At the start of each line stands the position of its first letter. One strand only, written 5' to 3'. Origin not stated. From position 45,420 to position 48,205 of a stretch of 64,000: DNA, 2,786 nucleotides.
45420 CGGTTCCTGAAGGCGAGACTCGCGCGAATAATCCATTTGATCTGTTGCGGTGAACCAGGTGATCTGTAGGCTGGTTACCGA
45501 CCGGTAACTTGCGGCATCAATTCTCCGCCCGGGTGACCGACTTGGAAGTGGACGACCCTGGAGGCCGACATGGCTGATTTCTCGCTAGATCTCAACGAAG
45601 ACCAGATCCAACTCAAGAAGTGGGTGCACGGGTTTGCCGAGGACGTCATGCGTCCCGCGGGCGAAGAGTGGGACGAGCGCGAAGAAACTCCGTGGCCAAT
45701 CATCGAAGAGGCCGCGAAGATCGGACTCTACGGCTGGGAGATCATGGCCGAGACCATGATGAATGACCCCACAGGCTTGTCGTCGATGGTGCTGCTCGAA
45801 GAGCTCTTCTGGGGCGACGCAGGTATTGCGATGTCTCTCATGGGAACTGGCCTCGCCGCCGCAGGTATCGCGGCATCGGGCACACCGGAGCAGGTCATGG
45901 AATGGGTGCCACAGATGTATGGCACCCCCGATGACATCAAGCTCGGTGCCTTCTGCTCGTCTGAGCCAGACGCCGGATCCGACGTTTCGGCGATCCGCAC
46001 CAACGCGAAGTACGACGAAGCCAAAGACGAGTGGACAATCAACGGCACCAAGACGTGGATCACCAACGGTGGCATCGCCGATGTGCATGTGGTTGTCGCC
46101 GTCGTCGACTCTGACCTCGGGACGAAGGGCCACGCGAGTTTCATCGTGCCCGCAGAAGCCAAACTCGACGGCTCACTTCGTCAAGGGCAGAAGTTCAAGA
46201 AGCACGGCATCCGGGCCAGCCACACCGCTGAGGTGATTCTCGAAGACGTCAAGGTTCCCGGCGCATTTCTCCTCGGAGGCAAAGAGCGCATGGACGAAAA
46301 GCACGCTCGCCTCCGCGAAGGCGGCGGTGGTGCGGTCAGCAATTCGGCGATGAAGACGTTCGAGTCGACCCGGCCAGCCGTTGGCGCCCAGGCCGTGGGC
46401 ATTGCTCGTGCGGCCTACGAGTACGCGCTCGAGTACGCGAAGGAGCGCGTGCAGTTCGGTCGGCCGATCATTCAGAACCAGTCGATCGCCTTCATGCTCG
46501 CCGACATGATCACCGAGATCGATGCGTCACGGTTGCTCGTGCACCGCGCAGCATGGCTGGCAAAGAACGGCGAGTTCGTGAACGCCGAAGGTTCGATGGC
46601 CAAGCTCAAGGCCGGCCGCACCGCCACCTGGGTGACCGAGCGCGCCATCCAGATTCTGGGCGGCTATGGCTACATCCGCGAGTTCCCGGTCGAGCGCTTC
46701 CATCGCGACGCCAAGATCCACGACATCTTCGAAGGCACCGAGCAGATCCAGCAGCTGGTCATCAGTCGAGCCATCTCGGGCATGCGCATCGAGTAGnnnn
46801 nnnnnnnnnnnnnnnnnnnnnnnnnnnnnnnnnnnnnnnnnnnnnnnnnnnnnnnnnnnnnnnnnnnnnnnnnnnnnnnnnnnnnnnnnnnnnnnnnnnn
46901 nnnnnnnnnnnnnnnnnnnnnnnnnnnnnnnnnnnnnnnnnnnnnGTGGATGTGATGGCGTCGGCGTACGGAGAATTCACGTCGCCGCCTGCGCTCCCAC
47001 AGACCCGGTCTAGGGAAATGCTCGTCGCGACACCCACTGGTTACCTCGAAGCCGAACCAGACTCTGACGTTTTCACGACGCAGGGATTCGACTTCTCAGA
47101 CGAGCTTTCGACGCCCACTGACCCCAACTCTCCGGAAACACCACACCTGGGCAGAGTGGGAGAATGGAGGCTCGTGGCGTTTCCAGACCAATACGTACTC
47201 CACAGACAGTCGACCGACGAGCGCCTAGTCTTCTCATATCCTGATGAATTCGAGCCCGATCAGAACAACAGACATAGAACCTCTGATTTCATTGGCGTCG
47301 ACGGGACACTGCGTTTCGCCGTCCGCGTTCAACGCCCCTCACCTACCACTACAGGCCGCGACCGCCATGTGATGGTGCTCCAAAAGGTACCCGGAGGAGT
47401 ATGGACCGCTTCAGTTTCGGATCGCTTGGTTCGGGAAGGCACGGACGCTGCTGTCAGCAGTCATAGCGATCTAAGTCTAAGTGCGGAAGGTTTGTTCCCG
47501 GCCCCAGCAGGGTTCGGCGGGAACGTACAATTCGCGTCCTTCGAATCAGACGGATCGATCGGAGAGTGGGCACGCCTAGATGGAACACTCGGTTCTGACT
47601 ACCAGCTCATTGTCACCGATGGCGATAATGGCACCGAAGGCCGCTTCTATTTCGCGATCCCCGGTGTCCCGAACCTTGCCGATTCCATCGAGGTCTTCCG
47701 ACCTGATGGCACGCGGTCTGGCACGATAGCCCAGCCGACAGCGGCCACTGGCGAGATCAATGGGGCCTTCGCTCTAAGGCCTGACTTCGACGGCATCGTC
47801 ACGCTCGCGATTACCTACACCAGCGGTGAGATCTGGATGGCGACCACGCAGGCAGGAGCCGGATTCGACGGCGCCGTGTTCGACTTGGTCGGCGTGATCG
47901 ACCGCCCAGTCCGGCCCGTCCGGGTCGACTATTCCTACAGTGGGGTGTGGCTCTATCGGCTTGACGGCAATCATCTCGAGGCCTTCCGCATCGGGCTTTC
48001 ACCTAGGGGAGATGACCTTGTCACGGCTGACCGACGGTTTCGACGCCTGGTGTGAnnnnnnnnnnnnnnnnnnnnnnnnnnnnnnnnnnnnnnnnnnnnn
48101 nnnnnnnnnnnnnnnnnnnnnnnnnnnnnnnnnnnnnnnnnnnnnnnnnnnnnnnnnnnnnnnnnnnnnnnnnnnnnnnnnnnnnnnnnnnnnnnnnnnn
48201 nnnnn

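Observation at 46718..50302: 3.4-kb integrase-less islet inserted into the 3' end of an acyl-CoA dehydrogenase gene, bracketed by 79-bp direct repeats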

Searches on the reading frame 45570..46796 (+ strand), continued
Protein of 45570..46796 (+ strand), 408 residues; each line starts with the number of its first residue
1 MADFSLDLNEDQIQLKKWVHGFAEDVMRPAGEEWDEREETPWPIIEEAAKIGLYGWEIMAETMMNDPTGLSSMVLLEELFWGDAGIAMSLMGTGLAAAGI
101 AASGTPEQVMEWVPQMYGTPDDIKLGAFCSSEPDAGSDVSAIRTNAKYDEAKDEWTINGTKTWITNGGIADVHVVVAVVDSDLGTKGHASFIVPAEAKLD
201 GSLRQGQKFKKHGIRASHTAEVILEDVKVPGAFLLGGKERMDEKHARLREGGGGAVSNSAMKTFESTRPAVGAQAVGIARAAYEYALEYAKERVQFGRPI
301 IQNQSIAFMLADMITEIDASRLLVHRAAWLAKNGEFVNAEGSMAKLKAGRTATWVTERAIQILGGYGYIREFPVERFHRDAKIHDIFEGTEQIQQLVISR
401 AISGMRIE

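Call 51: find_related_loci(query=A2, collection=metagenome_contigs, flank=10000)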
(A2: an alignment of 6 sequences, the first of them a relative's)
Query A2 (366 aa) in metagenome_contigs; peptide patterns used: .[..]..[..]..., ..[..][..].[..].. (x = any residue, [..] = any of these).
347 stretches matched a pattern; 251 encode a relative of the query (tblastn E <= 1e-3); the best 80 are kept; 80 distinct loci.
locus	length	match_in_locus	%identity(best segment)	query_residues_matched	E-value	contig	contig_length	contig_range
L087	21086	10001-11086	76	1-362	0e+0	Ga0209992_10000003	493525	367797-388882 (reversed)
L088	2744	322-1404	67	1-363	2e-166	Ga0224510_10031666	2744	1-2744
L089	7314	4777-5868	67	1-366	2e-150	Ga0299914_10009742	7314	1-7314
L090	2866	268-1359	67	1-366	1e-154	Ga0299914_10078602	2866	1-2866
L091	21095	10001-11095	78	1-365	0e+0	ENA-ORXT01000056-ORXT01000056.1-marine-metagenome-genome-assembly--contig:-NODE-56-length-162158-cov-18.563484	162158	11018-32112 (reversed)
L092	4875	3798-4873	65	1-360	1e-132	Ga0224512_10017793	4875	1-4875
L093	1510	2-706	75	131-365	7e-127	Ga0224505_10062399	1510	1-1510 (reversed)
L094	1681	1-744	71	114-361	8e-126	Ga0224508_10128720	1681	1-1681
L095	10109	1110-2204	50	1-363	3e-114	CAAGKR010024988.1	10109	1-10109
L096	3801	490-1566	49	1-361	8e-111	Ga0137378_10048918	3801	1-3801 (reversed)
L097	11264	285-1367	49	1-361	3e-108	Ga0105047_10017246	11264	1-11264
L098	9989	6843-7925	48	1-360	2e-108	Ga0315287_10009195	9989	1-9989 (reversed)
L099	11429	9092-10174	48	1-360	2e-108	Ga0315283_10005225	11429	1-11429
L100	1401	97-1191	46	1-363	5e-117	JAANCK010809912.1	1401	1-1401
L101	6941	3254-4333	49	1-362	1e-107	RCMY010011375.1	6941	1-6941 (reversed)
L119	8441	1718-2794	50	1-362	7e-104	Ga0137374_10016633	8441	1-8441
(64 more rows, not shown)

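Call 86: search_protein_families(library=pfam, proteins=[L001:6891-7175:+, L176:7850-8134:+, L119:1718-2002:+, L176:9364-9603:-, L176:8947-9282:+], max_evalue=1)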
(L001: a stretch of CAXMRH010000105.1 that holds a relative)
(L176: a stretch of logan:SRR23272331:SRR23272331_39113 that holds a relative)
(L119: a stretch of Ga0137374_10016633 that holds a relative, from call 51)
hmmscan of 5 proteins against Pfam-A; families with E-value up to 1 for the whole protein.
L001:6891-7175:+ (95 aa): 2 families
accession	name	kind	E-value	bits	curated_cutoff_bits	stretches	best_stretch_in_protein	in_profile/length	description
PF14657.12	Arm-DNA-bind_4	-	0.17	11.9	22.3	1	11-29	1-20/47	Arm DNA-binding domain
PF19092.6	DUF5780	-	0.2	12.3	28.2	1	17-84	21-76/109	Family of unknown function (DUF5780)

L176:7850-8134:+ (95 aa): 1 family
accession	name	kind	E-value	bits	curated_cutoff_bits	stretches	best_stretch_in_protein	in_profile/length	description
PF14657.12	Arm-DNA-bind_4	-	0.17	11.9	22.3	1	11-29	1-20/47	Arm DNA-binding domain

L119:1718-2002:+ (95 aa): 0 families

L176:9364-9603:- (79 aa): 3 families
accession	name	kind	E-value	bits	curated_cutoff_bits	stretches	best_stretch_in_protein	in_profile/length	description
PF12728.13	HTH_17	-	3.7e-07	30.7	27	1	11-61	1-44/51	Helix-turn-helix domain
PF13384.12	HTH_23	-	0.0018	18.5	24.6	1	10-45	16-50/50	Homeodomain-like domain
PF13518.12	HTH_28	-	0.027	15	25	1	13-44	14-44/52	Helix-turn-helix domain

L176:8947-9282:+ (111 aa): 0 families

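Call 94: find_homologous_proteins(query=A2, max_evalue=1e-20)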
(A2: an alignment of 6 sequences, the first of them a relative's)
Query A2 (6 sequences) (366 aa, profile of the alignment): 516 proteins with E <= 1e-20 among 8000 candidates; the best 120 are listed.
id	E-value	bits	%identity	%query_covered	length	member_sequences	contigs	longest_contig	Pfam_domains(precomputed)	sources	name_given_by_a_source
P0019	3.3e-194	663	97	100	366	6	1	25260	PF00589.28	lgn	-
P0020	1.3e-193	661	78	99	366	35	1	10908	PF00589.28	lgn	-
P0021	1.8e-192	657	78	99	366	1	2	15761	PF00589.28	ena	-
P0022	8.6e-192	655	77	99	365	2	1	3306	PF00589.28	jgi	-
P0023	1.1e-191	655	93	100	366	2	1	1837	PF00589.28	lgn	-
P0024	1.1e-190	651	89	99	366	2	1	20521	PF00589.28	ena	-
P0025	4.5e-188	643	74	99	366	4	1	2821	PF00589.28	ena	-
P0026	1.0e-180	618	48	98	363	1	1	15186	PF00589.28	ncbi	-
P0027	4.8e-180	616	76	96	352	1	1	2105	PF00589.28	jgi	jgi:integrase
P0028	1.2e-178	612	49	98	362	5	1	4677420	PF00589.28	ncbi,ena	-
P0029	5.8e-174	596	69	99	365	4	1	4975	PF00589.28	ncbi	-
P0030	5.0e-173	593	49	98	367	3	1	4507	PF00589.28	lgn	-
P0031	4.4e-170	583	66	99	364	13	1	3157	PF00589.28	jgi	jgi:integrase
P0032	4.0e-169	580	49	99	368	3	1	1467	PF00589.28,PF11917.14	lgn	-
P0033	4.2e-169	580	66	98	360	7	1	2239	PF00589.28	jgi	jgi:integrase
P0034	1.9e-167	575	47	98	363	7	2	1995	PF00589.28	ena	-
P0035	1.8e-166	572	70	90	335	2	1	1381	PF00589.28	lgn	-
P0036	3.4e-166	571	67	100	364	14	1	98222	PF00589.28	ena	-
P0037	2.0e-165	568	48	98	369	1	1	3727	PF00589.28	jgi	jgi:integrase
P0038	4.4e-164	564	49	98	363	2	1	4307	PF00589.28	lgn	-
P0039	1.6e-163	562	51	99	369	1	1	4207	PF00589.28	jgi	jgi:integrase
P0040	8.6e-163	559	52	93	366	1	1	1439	PF00589.28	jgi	jgi:integrase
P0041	9.6e-163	559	51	93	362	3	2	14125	PF00589.28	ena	-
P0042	1.6e-162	559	50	99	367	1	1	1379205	PF00589.28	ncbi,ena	-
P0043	2.1e-162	558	51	99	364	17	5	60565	PF00589.28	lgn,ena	-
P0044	5.8e-162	557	46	98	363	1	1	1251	PF00589.28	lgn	-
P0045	6.8e-162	557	51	99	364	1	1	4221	PF00589.28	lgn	-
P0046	1.2e-161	556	49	99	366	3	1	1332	PF00589.28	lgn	-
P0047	2.8e-161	555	52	99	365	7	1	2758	PF00589.28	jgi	jgi:integrase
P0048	6.0e-161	553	52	99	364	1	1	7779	PF00589.28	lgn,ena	-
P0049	1.1e-160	553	51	99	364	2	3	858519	PF00589.28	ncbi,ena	-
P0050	1.2e-160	552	50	93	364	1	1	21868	PF00589.28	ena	-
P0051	1.3e-160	552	51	93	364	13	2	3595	PF00589.28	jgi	-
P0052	2.0e-160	552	51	96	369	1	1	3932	PF00589.28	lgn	-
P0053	2.1e-160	552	48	93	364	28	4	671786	PF00589.28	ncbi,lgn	ncbi:MAG: site-specific integrase [Acidimicrobiales bacterium]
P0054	2.5e-160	551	49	99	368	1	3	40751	PF00589.28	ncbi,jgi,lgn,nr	ncbi:MAG: site-specific integrase [Acidimicrobiales bacterium]|jgi:integrase|nr:site-specific integr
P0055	2.5e-160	551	50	99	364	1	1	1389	PF00589.28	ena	-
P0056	2.5e-160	551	46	99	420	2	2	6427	PF00589.28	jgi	-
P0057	3.0e-160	551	49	99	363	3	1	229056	PF00589.28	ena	-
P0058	3.1e-160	551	49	99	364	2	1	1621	PF00589.28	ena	-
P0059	3.4e-160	551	50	99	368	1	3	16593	PF00589.28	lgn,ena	-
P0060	3.6e-160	551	50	99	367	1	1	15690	PF00589.28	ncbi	ncbi:MAG: site-specific integrase [Acidimicrobiia bacterium]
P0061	3.9e-160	551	50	93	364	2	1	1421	PF00589.28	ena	-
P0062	3.9e-160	551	49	98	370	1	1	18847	PF00589.28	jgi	jgi:integrase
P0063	4.1e-160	551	50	99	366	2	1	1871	PF00589.28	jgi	jgi:integrase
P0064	5.0e-160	550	49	93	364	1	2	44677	PF00589.28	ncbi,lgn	-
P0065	6.5e-160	550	49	93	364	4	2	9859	PF00589.28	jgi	jgi:integrase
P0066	8.3e-160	550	51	99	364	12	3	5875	PF00589.28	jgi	jgi:integrase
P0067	1.0e-159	549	51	93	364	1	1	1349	PF00589.28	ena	-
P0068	1.3e-159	549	47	93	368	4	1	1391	PF00589.28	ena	-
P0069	1.9e-159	548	50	99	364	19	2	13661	PF00589.28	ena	-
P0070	3.4e-159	548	49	93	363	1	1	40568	PF00589.28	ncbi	-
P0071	3.6e-159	548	51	93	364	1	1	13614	PF00589.28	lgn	-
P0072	3.8e-159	547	52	99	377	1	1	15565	PF00589.28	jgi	jgi:integrase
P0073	5.3e-159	547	50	93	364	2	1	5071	PF00589.28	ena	-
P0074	5.8e-159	547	49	93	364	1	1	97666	PF00589.28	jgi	jgi:integrase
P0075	6.3e-159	547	49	99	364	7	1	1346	PF00589.28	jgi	jgi:integrase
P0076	6.9e-159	547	48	95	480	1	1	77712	PF18765.8,PF00589.28,PF01909.30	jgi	-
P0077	8.9e-159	546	51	94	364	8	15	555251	PF00589.28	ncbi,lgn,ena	-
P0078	1.1e-158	546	49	93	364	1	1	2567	PF00589.28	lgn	-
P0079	1.4e-158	546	49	93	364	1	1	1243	PF00589.28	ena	-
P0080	1.6e-158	545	48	99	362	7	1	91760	PF00589.28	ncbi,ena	-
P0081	1.7e-158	545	46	98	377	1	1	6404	PF00589.28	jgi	jgi:integrase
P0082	1.8e-158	545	49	98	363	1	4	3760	PF00589.28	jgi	jgi:integrase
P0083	2.1e-158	545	48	98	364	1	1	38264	PF00589.28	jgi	jgi:integrase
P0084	2.2e-158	545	49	99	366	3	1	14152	PF22022.3,PF00589.28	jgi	jgi:integrase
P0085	2.5e-158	545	51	99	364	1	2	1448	PF00589.28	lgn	-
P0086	2.9e-158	545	51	99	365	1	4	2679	PF00589.28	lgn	-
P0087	3.0e-158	545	52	99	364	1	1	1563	PF00589.28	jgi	jgi:integrase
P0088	3.0e-158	545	48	99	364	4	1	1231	PF00589.28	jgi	jgi:integrase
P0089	3.1e-158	545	52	99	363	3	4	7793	PF00589.28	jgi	jgi:integrase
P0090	3.1e-158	544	50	93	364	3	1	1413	PF00589.28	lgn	-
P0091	4.5e-158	544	47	98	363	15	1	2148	PF00589.28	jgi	jgi:integrase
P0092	4.6e-158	544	48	98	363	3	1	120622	PF00589.28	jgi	jgi:integrase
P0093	4.9e-158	544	49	99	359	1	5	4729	PF00589.28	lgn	-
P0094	5.3e-158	544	49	99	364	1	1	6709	PF00589.28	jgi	jgi:integrase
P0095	5.4e-158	544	50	93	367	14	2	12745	PF00589.28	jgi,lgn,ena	-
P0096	5.7e-158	544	49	93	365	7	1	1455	PF00589.28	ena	-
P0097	6.8e-158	543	51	93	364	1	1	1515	PF00589.28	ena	-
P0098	8.8e-158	543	49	99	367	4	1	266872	PF00589.28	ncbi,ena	-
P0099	1.1e-157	543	52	99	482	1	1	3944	PF18765.8,PF00589.28,PF01909.30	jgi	jgi:integrase/predicted nucleotidyltransferase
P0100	1.4e-157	542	49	99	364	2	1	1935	PF00589.28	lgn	-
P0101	1.4e-157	542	48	99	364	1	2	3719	PF00589.28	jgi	jgi:integrase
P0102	2.0e-157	542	53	99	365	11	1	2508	PF00589.28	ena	-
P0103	2.1e-157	542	48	99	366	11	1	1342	PF00589.28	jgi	jgi:integrase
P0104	2.6e-157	541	50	99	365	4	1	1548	PF00589.28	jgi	jgi:integrase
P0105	2.7e-157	541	50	93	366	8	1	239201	PF00589.28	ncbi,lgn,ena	-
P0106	3.0e-157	541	52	96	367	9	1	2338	PF00589.28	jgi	jgi:integrase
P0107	3.3e-157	541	50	99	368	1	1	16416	PF00589.28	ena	-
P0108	3.5e-157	541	49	98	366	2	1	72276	PF00589.28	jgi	jgi:integrase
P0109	3.9e-157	541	47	99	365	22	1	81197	PF00589.28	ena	-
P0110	4.2e-157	541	50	99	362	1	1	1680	PF00589.28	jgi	jgi:integrase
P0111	4.2e-157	541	47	96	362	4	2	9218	PF00589.28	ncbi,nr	ncbi:MAG: site-specific integrase [Actinomycetota bacterium]|nr:site-specific integrase [Actinomycet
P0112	4.6e-157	541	51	99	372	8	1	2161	PF00589.28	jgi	jgi:integrase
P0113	4.7e-157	541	49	100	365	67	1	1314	PF00589.28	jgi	-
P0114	4.8e-157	541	49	98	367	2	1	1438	PF00589.28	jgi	jgi:integrase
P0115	5.4e-157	540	47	93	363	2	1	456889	PF00589.28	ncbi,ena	-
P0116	5.9e-157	540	52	99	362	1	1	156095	PF00589.28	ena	-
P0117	6.3e-157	540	50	99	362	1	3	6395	PF00589.28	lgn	-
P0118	6.6e-157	540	49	99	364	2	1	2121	PF00589.28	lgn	-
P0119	7.2e-157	540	48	96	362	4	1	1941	PF00589.28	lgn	-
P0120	1.0e-156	540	50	93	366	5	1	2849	PF00589.28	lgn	-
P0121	1.0e-156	540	49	98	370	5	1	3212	PF00589.28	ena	-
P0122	1.1e-156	539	50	93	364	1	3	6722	PF00589.28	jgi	jgi:integrase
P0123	1.1e-156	539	49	93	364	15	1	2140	PF00589.28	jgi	-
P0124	1.1e-156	539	49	99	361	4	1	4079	PF00589.28,PF02899.24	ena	-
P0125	1.2e-156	539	51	93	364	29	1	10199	PF00589.28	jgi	jgi:integrase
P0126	1.5e-156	539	50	99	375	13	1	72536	PF00589.28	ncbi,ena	-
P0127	1.8e-156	539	51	98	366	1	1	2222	PF00589.28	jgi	jgi:integrase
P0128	2.2e-156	538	49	93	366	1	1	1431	PF00589.28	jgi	jgi:integrase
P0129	2.4e-156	538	50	98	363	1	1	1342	PF00589.28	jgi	jgi:integrase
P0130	2.5e-156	538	50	93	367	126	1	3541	PF00589.28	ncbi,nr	ncbi:MAG: hypothetical protein DRJ50_09380 [Actinobacteria bacterium]|nr:MAG: hypothetical protein D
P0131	2.7e-156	538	50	93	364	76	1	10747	PF00589.28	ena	-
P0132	2.9e-156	538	47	93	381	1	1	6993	PF00589.28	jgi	jgi:integrase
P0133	3.0e-156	538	50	93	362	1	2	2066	PF00589.28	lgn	-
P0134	4.2e-156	537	49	98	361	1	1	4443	PF00589.28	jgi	jgi:integrase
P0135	4.5e-156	537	50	93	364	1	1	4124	PF00589.28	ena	-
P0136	4.8e-156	537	49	100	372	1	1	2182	PF00589.28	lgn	-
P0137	5.2e-156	537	50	99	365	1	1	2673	PF00589.28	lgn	-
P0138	5.7e-156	537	49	99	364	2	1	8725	PF00589.28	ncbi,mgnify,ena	mgnify:FL=1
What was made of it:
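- The family has at least 516 protein clusters (call 94). Rows 121-516 were not shown (call 94).
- Tried and rejected: The remaining ~400 rows were not visible (call 94).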

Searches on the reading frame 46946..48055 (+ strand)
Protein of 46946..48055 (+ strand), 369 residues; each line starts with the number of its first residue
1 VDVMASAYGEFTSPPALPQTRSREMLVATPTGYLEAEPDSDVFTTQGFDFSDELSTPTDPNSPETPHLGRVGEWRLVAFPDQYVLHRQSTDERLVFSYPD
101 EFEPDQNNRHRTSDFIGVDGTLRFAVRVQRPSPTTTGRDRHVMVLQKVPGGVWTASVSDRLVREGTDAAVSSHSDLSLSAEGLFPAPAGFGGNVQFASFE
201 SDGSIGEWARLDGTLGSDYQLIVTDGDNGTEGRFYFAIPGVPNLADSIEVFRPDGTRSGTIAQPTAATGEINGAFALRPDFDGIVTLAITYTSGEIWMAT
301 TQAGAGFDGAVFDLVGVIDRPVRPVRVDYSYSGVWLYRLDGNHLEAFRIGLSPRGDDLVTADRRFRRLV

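Call 7: search_protein_families(library=pfam, proteins=[window:46946-48055:+], max_evalue=0.01)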
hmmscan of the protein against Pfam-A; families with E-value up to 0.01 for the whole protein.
window:46946-48055:+ (369 aa): 0 families

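Call 23: find_encoding_contigs(protein=window:46946-48055:+, flank=10000, max_places=10)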
Protein window:46946-48055:+ (369 aa): no gene with exactly this product is on record in the collection.

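Call 28: find_homologous_proteins(query=window:46946-48055:+, max_evalue=0.001)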
Query window:46946-48055:+: 7039 candidates shared short words with the query, none scored E <= 0.001.

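Call 43: search_protein_families(library=padloc, proteins=[window:46946-48055:+], max_evalue=0.01)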
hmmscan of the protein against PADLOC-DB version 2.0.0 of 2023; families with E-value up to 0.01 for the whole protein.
window:46946-48055:+ (369 aa): 0 families

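Call 44: search_protein_families(library=ncbifam, proteins=[window:46946-48055:+], max_evalue=0.01)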
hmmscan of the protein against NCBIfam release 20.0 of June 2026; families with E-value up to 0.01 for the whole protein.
window:46946-48055:+ (369 aa): 0 families
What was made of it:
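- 46946..48055 (+): ORF369, an orphan ORF occupying the position where the family's int gene sits. Predicted to be all-beta at very low confidence. No homologue (call 28) and no family hit (calls 7, 43, 44).
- On SUKH / SMI1-KNR4 immunity protein of a polymorphic toxin system: The upstream overlapping ORF369 has no detectable domain or homologue (calls 7, 28, 43, 44).
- Checked: a 369-aa ORF with no homologue among 5.8 billion proteins (call 28) and no Pfam, NCBIfam or PADLOC hit (calls 7, 43, 44);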

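Call 50: predict_structure(protein=window:46955-48055:+)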
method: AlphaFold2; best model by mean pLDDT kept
length: 366 residues; sequences in the alignment: 1
mean_pLDDT: 32.1   pTM: 0.22
mean pLDDT of the five models: 32.1, 31.7, 30.2, 29.4, 26.4
residues with pLDDT >= 90: 0; 70-90: 0; 50-70: 12; < 50: 354
segments of 3 or more residues with pLDDT < 50: 1-331, 347-366
pLDDT, mean of each block of 10 residues (from residue 1): 33 25 20 22 24 28 26 40 45 33 23 26 27 30 29 29 27 23 21 28 25 29 34 36 41 39 35 37 43 40 33 35 41 54 46 32 28
secondary structure, 60 per line:
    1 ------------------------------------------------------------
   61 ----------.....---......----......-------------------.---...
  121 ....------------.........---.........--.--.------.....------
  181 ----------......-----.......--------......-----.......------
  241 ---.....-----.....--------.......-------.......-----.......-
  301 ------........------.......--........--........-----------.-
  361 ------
elements in order: E71-75 E79-84 E89-94 E118-124 E137-145 E149-157 E170-174 E191-196 E202-208 E217-222 E228-234 E244-248 E254-258 E267-273 E281-287 E293-299 E307-314 E321-327 E330-337 E340-347
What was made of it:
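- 46946..48055 (+): AlphaFold2 single-sequence pLDDT is 32 (call 50).
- On SUKH / SMI1-KNR4 immunity protein of a polymorphic toxin system: Its structure model is unusable (call 50).
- Tried and rejected: The single-sequence AlphaFold2 model has pLDDT 32 and is unusable, so I ran no fold search (call 50).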

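Call 86: search_protein_families(library=pfam, proteins=[L176:7850-8134:+, L176:9364-9603:-, L176:8947-9282:+], max_evalue=1)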
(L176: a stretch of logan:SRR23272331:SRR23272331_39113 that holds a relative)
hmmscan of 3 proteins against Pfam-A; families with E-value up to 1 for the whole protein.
L176:7850-8134:+ (95 aa): 1 family
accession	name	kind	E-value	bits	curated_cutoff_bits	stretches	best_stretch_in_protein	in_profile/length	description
PF14657.12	Arm-DNA-bind_4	-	0.17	11.9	22.3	1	11-29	1-20/47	Arm DNA-binding domain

L176:9364-9603:- (79 aa): 3 families
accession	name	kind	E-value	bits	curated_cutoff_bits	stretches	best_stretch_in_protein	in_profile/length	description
PF12728.13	HTH_17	-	3.7e-07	30.7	27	1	11-61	1-44/51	Helix-turn-helix domain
PF13384.12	HTH_23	-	0.0018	18.5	24.6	1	10-45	16-50/50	Homeodomain-like domain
PF13518.12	HTH_28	-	0.027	15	25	1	13-44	14-44/52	Helix-turn-helix domain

L176:8947-9282:+ (111 aa): 0 families
